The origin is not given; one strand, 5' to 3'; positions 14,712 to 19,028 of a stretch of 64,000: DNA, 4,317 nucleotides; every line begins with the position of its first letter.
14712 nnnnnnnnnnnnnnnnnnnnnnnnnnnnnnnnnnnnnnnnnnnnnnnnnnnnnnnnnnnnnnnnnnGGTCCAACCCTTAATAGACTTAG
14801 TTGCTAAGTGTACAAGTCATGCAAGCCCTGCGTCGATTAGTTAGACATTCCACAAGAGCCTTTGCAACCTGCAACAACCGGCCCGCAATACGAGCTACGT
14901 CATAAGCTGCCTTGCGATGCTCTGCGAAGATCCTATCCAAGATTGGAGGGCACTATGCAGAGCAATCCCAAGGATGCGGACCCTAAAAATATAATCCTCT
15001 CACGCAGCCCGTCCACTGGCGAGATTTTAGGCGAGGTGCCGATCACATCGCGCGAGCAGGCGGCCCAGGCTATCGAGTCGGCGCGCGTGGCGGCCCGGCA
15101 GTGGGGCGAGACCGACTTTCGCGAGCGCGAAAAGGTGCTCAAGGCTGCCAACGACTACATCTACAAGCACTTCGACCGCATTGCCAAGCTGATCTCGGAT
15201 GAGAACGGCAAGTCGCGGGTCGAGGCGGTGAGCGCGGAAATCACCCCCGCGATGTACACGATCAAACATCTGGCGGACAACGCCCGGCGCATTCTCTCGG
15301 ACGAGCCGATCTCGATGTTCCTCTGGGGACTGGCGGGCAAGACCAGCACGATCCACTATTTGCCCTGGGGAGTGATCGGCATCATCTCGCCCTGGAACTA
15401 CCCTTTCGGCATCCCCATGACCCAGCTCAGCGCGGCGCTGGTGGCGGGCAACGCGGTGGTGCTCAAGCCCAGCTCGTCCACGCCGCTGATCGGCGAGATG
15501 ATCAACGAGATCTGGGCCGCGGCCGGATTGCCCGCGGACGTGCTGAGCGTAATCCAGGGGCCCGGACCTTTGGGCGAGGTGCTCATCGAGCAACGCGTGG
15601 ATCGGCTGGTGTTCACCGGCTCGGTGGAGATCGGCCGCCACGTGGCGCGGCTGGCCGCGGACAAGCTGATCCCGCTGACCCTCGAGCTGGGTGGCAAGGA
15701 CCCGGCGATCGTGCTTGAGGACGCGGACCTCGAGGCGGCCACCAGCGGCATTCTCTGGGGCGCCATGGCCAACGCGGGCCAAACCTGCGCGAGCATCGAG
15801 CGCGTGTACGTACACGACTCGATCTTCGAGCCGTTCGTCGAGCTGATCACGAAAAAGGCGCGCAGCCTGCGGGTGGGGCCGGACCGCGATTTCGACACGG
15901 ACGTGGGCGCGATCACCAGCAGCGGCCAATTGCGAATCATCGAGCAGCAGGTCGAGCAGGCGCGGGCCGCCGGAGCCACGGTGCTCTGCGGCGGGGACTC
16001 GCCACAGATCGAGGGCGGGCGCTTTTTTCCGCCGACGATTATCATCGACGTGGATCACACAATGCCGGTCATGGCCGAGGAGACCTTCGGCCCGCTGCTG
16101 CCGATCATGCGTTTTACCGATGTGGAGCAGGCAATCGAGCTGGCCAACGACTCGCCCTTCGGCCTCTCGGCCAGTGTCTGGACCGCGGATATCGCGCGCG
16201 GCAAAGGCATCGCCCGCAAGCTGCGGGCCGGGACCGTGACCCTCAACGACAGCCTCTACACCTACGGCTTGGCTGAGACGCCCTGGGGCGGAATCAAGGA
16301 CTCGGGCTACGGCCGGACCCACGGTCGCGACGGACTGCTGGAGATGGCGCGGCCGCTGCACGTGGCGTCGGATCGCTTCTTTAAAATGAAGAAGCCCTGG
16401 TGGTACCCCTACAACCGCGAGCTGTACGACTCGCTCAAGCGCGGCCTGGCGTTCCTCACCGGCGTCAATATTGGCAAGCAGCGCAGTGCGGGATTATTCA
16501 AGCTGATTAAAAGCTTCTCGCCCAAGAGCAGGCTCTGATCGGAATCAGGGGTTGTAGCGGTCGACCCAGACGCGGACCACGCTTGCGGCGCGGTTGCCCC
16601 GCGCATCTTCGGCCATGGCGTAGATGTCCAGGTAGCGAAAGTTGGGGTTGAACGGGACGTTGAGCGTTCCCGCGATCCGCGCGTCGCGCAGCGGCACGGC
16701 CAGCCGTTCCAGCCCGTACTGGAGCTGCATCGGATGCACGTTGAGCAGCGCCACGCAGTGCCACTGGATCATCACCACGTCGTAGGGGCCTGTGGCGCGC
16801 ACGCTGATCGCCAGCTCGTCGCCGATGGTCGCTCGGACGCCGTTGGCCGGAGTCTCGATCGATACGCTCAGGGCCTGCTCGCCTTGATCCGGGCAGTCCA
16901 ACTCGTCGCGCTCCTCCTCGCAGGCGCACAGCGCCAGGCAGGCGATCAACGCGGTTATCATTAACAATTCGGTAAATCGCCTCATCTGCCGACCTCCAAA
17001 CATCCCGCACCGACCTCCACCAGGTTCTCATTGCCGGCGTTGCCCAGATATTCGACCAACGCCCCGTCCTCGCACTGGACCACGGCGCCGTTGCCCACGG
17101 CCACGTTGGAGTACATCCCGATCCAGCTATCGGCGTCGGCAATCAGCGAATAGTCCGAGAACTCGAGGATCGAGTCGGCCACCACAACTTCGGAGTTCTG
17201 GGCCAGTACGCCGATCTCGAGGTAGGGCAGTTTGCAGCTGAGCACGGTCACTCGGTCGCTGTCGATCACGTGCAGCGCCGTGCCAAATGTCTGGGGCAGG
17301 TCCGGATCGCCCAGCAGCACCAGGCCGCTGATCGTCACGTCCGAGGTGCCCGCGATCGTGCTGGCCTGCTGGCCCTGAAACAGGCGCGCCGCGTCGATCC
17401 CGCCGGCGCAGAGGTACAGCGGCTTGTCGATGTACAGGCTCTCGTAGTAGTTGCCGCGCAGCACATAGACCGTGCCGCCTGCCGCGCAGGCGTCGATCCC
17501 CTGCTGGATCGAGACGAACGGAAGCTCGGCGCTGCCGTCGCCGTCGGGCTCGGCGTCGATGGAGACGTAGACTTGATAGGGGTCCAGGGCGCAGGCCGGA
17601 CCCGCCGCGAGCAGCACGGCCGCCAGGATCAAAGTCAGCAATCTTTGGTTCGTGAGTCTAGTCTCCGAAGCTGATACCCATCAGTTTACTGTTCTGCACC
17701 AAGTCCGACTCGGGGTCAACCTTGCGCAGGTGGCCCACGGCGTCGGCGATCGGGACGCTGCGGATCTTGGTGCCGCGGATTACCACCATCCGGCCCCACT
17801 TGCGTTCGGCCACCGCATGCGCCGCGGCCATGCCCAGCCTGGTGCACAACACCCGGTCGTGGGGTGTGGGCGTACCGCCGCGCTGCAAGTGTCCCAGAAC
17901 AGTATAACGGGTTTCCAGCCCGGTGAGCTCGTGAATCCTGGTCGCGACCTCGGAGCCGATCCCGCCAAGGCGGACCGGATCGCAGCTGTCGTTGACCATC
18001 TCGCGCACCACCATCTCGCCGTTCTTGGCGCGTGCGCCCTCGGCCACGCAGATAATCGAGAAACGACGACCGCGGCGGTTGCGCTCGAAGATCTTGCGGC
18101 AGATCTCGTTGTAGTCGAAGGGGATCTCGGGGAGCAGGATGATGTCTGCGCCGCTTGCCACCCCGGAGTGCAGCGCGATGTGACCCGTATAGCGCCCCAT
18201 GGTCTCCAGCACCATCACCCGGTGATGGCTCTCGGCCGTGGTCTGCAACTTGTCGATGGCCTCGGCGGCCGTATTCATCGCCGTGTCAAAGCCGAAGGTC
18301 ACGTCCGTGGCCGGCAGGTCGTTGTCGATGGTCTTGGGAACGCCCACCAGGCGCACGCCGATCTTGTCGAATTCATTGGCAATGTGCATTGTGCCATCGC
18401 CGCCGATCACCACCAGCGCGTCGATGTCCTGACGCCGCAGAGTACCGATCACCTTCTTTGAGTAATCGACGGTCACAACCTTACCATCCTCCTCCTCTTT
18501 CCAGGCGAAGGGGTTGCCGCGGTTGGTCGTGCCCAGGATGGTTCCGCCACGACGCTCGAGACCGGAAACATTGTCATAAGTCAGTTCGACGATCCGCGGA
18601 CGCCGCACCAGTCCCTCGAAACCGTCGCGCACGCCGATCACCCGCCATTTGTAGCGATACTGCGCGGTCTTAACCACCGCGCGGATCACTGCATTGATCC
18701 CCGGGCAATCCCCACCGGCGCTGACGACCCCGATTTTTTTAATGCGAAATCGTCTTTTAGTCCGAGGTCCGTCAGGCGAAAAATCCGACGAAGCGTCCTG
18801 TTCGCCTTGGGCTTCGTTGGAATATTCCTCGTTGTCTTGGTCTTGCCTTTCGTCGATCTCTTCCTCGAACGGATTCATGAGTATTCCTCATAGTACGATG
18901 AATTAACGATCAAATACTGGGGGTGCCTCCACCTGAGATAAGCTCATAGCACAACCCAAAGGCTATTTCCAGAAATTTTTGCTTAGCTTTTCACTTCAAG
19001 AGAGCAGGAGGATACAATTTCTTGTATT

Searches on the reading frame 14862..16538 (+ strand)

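Call 51: search_protein_families(library=pfam, proteins=[window:14862-16538:+], max_evalue=0.001)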
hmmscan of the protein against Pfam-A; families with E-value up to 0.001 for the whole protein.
window:14862-16538:+ (558 aa): 1 family
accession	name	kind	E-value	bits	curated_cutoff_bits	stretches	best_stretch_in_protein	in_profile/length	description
PF00171.27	Aldedh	-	4.8e-143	477.5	23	1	45-497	9-457/461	Aldehyde dehydrogenase family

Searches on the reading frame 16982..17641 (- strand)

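Call 51: search_protein_families(library=pfam, proteins=[window:16982-17641:-], max_evalue=0.001)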
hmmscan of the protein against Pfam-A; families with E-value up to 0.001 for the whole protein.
window:16982-17641:- (219 aa): 0 families

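Call 56: search_protein_families(library=ncbifam, proteins=[window:16982-17641:-], max_evalue=0.001)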
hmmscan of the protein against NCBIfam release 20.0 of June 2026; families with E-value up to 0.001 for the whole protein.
window:16982-17641:- (219 aa): 1 family
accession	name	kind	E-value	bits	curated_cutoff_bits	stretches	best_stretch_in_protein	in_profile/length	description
TIGR04247.1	NosD_copper_fam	subfamily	1.2e-05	24.1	300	1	45-152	1-107/377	nitrous oxide reductase family maturation protein NosD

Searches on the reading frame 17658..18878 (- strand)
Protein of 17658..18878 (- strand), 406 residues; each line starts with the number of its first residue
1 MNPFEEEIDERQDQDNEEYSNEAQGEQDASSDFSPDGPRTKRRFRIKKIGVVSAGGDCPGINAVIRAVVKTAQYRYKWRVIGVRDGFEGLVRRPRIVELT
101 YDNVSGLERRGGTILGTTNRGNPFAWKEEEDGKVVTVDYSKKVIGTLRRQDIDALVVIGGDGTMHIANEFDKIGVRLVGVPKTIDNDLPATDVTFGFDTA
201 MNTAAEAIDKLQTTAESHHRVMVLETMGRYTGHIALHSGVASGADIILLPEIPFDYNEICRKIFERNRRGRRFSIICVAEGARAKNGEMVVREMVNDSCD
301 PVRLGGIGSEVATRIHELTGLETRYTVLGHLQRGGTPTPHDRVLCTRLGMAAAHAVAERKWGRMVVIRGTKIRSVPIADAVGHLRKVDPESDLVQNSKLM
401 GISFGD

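Call 51: search_protein_families(library=pfam, proteins=[window:17658-18878:-], max_evalue=0.001)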
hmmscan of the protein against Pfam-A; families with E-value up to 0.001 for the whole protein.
window:17658-18878:- (406 aa): 1 family
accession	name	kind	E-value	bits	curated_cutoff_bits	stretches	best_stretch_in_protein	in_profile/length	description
PF00365.25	PFK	-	9.2e-107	357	30.9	1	48-355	1-276/277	Phosphofructokinase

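Call 78: find_homologous_proteins(query=window:17658-18878:-, max_evalue=1e-60)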
Query window:17658-18878:- (406 aa): 8000 proteins with E <= 1e-60 among 8000 candidates; the best 120 are listed.
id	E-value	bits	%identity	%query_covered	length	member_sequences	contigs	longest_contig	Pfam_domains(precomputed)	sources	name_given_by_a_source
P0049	2.7e-271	917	100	100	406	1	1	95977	PF00365.26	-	-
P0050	6.7e-195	666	76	88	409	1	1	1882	PF00365.26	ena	-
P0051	1.5e-138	480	60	89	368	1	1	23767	PF00365.26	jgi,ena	-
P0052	2.2e-135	470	61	89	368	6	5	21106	PF00365.26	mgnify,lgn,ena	mgnify:CR=1 FL=1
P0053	4.2e-135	469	60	89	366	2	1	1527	PF00365.26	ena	-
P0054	5.5e-135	468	61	89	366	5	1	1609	PF00365.26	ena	-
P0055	5.7e-135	468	60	89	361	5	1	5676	PF00365.26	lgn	-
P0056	7.7e-135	468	61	89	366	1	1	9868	PF00365.26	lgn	-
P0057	7.9e-135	468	60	89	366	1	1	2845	PF00365.26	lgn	-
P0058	1.0e-134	467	61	89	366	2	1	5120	PF00365.26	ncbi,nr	ncbi:MAG TPA: 6-phosphofructokinase [Desulfobacteria bacterium]|nr:6-phosphofructokinase [Desulfobac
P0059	1.3e-134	467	61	90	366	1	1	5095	PF01513.27,PF00365.26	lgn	-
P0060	1.9e-134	467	60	89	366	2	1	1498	PF00365.26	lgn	-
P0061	2.0e-134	466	60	89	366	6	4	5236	PF00365.26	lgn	-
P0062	3.4e-134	466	61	89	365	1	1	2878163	PF01513.27,PF00365.26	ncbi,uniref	ncbi:6-phosphofructokinase [Phosphitispora sp. TUW77]|uniref:6-phosphofructokinase n=1 Tax=Phosphiti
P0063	4.3e-134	465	58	89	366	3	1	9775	PF00365.26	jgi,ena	-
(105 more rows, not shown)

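Call 82: find_encoding_contigs(protein=P0050, flank=10000, max_places=3)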
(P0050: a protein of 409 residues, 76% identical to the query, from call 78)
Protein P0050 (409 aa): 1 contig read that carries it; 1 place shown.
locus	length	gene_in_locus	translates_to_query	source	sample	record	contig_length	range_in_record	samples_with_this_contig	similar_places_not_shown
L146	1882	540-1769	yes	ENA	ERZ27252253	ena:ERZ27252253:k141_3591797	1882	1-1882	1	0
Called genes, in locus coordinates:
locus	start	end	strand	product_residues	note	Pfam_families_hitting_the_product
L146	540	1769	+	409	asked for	PF00365:PFK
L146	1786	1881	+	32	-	?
